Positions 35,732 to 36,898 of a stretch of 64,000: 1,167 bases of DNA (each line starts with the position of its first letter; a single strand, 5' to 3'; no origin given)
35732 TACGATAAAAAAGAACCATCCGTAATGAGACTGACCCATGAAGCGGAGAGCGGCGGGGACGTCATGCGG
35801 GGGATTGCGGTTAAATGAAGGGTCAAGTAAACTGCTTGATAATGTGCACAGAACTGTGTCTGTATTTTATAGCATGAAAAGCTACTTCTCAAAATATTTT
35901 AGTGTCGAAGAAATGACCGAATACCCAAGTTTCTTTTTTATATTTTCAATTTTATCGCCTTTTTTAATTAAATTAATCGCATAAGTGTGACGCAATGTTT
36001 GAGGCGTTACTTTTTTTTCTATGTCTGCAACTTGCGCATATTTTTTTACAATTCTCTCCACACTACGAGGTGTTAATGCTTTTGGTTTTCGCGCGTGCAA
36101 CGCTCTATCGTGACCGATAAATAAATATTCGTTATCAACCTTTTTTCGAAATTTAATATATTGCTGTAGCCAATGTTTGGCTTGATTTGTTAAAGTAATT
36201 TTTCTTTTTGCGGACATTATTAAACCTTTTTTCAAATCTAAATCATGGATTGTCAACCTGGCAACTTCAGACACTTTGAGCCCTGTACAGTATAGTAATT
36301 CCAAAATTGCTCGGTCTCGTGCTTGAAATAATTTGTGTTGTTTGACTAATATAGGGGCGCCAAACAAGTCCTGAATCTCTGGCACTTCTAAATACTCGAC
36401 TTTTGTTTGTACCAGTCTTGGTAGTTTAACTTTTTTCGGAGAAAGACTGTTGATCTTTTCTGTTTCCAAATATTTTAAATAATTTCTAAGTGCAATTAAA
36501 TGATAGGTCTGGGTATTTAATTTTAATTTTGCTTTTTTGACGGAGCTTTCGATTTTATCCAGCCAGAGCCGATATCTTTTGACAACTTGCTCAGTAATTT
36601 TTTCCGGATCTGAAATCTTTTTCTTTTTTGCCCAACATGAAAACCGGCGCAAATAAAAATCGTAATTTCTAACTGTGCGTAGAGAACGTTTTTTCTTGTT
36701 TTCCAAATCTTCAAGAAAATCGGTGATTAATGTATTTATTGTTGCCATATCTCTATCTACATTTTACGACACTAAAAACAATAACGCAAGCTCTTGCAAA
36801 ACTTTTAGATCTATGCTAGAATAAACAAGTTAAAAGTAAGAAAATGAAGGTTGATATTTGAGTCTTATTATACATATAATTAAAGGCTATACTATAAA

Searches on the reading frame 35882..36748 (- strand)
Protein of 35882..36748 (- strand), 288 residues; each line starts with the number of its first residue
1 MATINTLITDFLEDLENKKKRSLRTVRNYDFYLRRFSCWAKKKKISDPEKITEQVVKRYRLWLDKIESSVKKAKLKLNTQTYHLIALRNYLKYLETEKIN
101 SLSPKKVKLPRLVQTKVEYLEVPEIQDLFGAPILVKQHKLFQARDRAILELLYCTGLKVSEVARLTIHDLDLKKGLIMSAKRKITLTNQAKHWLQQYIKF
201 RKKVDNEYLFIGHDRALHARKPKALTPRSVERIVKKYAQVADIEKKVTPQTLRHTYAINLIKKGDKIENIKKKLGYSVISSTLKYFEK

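Call 70: search_protein_families(library=ncbifam, proteins=[window:35882-36748:-], max_evalue=0.01)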
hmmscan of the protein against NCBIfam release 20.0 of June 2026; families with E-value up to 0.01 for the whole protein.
window:35882-36748:- (288 aa): 12 families
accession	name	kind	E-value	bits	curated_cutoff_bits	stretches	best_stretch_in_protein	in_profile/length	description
TIGR02225.1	recomb_XerD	equivalog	7.6e-44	150.2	329.6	1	10-283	2-269/290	site-specific tyrosine recombinase XerD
NF040815.2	recomb_XerA_Arch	equivalog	2.6e-43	148.5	220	1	10-286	2-252/263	site-specific tyrosine recombinase/integron integrase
TIGR02224.1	recomb_XerC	equivalog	5.9e-41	140.8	335.15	1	10-285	2-274/295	tyrosine recombinase XerC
NF001399.0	PRK00283.1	subfamily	6.2e-40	137.3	279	1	4-285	5-280/300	tyrosine recombinase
NF002331.0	PRK01287.1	subfamily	1e-28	100.3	371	1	3-285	25-309/365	site-specific tyrosine recombinase XerC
NF003462.0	PRK05084.1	equivalog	5.7e-22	77.9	267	1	137-285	189-341/360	tyrosine recombinase XerS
TIGR02249.1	integrase_gron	subfamily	2.3e-18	66.6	265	2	197-285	205-297/315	integron integrase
NF011946.0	PRK15417.1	equivalog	1.6e-12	47.3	435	2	228-285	255-312/337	integron integrase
NF007370.0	PRK09870.1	subfamily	4.6e-09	36.2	221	1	137-285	26-176/200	tyrosine-type DNA invertase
NF007371.0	PRK09871.1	subfamily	4.2e-08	33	222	1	119-285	6-171/198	tyrosine-type DNA invertase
NF002685.0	PRK02436.1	equivalog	2.3e-06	27.6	178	1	13-286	6-244/245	site-specific tyrosine recombinase XerD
NF040693.1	recomb_GmtY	equivalog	9.5e-05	21.8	340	0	70-174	137-249/441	gamma-mobile-trio recombinase GmtY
